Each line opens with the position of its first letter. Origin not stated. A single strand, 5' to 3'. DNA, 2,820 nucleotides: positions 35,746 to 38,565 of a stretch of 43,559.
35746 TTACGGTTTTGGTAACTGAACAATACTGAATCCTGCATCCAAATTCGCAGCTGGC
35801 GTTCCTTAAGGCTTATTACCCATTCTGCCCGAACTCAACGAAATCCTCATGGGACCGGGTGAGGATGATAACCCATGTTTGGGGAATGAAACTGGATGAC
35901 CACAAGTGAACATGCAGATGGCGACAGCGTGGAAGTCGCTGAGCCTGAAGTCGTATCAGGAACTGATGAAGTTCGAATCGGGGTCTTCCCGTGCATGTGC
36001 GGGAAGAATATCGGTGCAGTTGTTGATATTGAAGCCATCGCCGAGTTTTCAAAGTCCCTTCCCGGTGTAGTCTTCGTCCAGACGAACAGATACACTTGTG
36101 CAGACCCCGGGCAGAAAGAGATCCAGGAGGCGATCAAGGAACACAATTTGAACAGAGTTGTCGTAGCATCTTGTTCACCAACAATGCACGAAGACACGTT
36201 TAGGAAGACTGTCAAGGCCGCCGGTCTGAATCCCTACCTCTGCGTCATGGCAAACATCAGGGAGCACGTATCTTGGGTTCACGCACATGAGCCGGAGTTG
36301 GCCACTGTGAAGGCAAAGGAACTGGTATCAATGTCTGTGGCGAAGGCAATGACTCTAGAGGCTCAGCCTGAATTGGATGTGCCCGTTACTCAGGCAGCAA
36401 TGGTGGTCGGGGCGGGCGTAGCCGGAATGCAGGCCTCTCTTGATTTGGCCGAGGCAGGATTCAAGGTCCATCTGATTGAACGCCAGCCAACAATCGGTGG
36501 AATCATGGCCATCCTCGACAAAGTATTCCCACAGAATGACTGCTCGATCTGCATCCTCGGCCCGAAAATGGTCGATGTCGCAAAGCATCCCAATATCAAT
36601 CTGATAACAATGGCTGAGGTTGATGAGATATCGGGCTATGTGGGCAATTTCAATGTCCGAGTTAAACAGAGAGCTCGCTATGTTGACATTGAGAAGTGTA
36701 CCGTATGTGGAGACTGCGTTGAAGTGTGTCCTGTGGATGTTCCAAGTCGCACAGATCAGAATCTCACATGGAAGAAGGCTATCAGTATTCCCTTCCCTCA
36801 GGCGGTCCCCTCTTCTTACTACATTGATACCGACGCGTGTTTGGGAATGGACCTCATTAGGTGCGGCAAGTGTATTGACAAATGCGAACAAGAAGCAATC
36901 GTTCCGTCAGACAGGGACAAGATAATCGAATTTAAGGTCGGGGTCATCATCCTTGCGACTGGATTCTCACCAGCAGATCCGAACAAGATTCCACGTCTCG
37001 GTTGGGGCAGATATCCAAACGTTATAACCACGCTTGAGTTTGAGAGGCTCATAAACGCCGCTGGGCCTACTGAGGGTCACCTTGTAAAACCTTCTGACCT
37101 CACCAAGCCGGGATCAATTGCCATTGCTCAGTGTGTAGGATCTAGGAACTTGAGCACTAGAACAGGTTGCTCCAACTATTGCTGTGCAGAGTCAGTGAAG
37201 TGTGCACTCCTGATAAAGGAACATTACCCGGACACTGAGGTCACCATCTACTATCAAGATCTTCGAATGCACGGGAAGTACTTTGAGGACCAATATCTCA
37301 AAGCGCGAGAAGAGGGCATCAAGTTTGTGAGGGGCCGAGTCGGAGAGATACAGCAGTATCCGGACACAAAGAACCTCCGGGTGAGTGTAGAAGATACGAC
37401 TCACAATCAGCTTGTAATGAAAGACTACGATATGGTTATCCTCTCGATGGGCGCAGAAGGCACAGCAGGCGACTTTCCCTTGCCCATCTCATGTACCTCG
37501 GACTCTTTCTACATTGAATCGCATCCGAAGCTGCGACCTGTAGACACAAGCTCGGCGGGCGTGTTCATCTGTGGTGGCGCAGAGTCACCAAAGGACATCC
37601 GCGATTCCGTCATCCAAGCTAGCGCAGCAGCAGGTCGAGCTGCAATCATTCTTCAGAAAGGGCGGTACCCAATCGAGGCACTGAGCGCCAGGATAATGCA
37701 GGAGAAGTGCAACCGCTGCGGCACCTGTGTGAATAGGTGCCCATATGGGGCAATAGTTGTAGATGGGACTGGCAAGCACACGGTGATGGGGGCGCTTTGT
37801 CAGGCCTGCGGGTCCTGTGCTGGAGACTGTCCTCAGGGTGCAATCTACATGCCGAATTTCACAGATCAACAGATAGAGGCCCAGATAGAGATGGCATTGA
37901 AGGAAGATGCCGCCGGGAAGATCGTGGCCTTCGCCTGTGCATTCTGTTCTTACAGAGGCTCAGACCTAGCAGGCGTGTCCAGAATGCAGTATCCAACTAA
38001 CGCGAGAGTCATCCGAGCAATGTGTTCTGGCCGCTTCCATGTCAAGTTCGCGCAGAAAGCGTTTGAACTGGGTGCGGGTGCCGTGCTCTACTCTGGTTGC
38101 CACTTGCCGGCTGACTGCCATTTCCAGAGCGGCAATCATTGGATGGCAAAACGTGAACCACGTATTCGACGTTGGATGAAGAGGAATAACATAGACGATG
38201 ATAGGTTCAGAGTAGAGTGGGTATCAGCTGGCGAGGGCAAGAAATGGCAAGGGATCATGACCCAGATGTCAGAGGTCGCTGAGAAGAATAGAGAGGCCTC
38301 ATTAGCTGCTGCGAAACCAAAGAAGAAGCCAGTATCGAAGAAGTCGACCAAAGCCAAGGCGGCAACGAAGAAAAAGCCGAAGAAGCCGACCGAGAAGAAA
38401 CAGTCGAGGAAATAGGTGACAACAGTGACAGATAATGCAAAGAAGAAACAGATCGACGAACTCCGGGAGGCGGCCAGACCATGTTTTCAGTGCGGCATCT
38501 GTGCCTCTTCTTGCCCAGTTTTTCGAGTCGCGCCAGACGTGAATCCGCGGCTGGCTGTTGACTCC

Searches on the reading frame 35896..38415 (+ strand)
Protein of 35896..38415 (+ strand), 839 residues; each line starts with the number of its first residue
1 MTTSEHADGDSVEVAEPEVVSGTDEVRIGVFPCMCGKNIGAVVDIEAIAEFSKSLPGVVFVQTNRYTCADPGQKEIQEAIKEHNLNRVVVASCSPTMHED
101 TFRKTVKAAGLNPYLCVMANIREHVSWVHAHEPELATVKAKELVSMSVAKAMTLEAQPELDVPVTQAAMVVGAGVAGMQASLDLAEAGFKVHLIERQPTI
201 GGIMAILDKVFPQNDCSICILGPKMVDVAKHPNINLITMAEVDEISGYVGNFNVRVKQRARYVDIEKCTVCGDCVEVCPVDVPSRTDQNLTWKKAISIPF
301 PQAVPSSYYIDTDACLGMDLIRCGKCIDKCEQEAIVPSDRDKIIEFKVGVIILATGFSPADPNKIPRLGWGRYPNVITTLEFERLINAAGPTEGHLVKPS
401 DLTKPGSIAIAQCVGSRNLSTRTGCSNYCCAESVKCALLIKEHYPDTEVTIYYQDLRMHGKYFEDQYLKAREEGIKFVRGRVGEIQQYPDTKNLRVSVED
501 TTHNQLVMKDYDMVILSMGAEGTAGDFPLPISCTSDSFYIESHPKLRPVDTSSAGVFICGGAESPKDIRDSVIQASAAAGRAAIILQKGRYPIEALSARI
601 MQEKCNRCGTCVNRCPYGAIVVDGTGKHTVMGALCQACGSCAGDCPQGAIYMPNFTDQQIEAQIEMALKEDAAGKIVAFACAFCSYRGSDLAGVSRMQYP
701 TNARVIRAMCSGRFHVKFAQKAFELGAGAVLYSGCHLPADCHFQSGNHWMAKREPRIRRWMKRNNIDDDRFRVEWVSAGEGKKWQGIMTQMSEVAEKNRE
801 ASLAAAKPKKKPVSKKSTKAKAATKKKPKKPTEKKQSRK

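Call 15: search_protein_families(library=pfam, proteins=[window:35896-38415:+], max_evalue=0.001)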
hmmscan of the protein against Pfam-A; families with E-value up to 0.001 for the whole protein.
window:35896-38415:+ (839 aa): 21 families
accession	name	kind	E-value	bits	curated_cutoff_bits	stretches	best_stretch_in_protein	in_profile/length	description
PF02662.21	FlpD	-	5.2e-35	120.6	22.3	1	676-794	1-118/123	Methyl-viologen-reducing hydrogenase, delta subunit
PF00037.32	Fer4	-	2.3e-17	62.4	21.1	2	599-620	2-23/24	4Fe-4S binding domain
PF12838.12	Fer4_7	-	3.3e-13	50.3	27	2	604-649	1-52/52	4Fe-4S dicluster domain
PF14697.11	Fer4_21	-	6.7e-13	49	35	1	598-652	1-59/59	4Fe-4S dicluster domain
PF13237.11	Fer4_10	-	1.3e-12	47.8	25.5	2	599-646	3-53/53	4Fe-4S dicluster domain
PF12837.12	Fer4_6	-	1.5e-12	47.2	25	2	598-620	2-24/24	4Fe-4S binding domain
PF13187.11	Fer4_9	-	4.6e-12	46.2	27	2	604-650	1-52/52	4Fe-4S dicluster domain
PF07992.20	Pyr_redox_2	-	1.1e-09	38.5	26.1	1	169-269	4-84/291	Pyridine nucleotide-disulphide oxidoreductase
PF13484.11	Fer4_16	-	4.9e-08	34.1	30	0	267-331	1-64/66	4Fe-4S double cluster binding domain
PF12797.12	Fer4_2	-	2e-07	30.9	24.5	0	261-280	3-22/22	4Fe-4S binding domain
PF13450.12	NAD_binding_8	-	4.4e-07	30.5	21.9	1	170-204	1-35/68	NAD(P)-binding Rossmann-like domain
PF01266.30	DAO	-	1e-06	29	27.9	1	170-201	4-35/353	FAD dependent oxidoreductase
PF13534.11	Fer4_17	-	1.5e-06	29.1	22.2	0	258-282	35-60/61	4Fe-4S dicluster domain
PF12831.13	FAD_oxidored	-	7.1e-06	26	27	1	169-204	3-38/416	FAD dependent oxidoreductase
PF25160.1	LdpA_Fe-S-bd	-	2.6e-05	24.3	27.6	0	594-621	16-44/49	LdpA Fe-S cluster-binding domain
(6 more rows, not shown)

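Call 21: search_protein_families(library=ncbifam, proteins=[window:35896-38415:+], max_evalue=0.001)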
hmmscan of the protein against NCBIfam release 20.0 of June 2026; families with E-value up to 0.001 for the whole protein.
window:35896-38415:+ (839 aa): 83 families (the best 25 are shown)
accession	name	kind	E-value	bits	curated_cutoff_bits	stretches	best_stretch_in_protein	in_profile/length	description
NF040770.1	hetero_SS_HdrA2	exception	4.2e-304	1010.6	1100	1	27-796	1-769/777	CoB-CoM heterodisulfide reductase HdrA2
NF041778.1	hetero_SS_HdrA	equivalog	3.6e-184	613.7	1400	1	27-732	7-712/771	ferredoxin:CoB-CoM heterodisulfide reductase subunit HdrA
NF041891.1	hdrA_Methbact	equivalog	9.7e-179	596.1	1300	1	27-778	2-741/762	ferredoxin:CoB-CoM heterodisulfide reductase subunit HdrA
NF045873.1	F420_non_VhuD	exception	4.8e-24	84.9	215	1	676-797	4-124/132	F420-non-reducing hydrogenase iron-sulfur subunit VhuD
NF038196.1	ferrodoxin_EFR1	subfamily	1.3e-13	51.6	75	1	601-655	182-234/242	EFR1 family ferrodoxin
TIGR01944.1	rnfB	subfamily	5.3e-13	48.9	68.7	1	597-666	107-176/190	RnfABCDGE type electron transport complex subunit B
NF058577.1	FdxA_fam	equivalog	1.2e-12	47.8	65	1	600-649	4-52/52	4Fe-4S ferredoxin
TIGR00402.1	napF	equivalog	1.9e-12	47.4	102.2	1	588-664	20-98/149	ferredoxin-type protein NapF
TIGR04105.1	FeFe_hydrog_B1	subfamily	5.1e-12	45.2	450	2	254-336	130-206/462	monomeric [FeFe] hydrogenase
TIGR02700.1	flavo_MJ0208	hypoth_equivalog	6.2e-12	45.3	251.35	1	598-651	143-195/234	dihydromethanopterin reductase (acceptor)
TIGR04041.1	activase_YjjW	hypoth_equivalog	2.8e-11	43.3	250.2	1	581-650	19-87/276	YjjW family glycine radical enzyme activase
NF040864.1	HgcB_ferredoxin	equivalog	3.9e-11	42.6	99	1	596-652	7-63/93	mercury methylation ferredoxin HgcB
NF043069.1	T4HPD_activ_SAM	equivalog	1.7e-10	40.8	425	1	600-650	48-97/299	trans-4-hydroxy-L-proline dehydratase activase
NF042909.1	FMH_DH_FwdF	exception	9.1e-10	38.1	375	1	598-671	220-294/336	tungsten-dependent formylmethanofuran dehydrogenase subunit FwdF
NF045874.1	Vhu_polyferre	exception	1.9e-09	36.7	600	1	592-661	254-320/381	F420-non-reducing hydrogenase associated-polyferredoxin VhuB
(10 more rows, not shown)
